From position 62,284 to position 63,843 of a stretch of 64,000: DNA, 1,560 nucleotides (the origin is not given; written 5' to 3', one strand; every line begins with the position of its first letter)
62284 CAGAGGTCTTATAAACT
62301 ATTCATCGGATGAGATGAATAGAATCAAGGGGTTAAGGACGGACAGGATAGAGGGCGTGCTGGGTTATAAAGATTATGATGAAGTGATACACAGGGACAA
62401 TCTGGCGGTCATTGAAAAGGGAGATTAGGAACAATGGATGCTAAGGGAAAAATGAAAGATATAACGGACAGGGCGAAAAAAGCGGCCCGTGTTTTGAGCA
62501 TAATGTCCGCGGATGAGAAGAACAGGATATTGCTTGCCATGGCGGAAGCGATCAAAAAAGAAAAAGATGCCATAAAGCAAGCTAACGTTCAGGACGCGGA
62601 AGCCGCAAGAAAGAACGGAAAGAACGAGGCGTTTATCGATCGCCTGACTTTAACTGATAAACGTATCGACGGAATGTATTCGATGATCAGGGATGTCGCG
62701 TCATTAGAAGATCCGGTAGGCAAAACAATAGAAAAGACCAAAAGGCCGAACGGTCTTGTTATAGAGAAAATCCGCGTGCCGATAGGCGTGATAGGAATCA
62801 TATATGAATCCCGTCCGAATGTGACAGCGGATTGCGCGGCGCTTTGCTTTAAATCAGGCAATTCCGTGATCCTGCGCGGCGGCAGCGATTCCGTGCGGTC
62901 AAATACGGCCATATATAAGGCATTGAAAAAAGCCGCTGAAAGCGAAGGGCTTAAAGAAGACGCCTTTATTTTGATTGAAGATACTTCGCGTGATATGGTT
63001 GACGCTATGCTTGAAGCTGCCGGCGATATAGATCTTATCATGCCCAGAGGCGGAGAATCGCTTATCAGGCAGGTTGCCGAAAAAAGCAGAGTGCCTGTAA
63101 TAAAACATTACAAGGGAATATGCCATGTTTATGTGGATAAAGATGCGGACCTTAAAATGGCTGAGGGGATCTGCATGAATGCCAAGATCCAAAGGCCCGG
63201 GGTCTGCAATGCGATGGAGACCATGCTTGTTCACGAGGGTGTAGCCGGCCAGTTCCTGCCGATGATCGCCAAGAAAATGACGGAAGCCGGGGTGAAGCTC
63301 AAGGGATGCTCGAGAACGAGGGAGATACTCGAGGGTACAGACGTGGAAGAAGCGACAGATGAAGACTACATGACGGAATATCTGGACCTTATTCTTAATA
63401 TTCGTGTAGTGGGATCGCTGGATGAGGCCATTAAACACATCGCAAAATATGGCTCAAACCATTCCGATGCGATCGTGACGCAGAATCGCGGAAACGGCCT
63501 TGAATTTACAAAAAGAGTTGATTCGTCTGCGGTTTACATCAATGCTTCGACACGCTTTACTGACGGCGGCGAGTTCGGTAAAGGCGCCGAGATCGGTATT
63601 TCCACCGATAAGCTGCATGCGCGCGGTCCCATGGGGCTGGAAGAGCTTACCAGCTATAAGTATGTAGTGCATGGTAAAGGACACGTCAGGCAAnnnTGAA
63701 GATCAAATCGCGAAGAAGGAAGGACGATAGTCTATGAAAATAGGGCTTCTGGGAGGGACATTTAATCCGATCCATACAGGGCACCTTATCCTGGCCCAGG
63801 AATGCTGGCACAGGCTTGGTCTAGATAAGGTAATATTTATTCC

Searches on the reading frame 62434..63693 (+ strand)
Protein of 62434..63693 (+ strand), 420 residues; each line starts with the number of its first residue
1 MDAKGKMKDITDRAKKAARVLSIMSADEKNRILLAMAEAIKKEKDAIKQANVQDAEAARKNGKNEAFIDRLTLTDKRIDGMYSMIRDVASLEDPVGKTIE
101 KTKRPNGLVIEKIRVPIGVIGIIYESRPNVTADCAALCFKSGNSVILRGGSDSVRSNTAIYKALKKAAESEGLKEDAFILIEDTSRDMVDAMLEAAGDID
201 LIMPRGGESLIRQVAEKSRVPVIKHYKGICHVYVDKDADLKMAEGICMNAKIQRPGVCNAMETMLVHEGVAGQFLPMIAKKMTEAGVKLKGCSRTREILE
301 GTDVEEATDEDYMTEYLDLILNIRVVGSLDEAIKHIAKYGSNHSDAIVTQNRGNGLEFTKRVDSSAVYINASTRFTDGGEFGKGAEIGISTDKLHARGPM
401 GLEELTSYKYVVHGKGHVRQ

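Call 46: search_protein_families(library=pfam, proteins=[window:62434-63693:+], max_evalue=0.001)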
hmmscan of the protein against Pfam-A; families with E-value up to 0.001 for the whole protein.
window:62434-63693:+ (420 aa): 1 family
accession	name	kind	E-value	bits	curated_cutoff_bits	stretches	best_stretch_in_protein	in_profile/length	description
PF00171.27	Aldedh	-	2.5e-23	82.8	23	1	7-285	31-296/461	Aldehyde dehydrogenase family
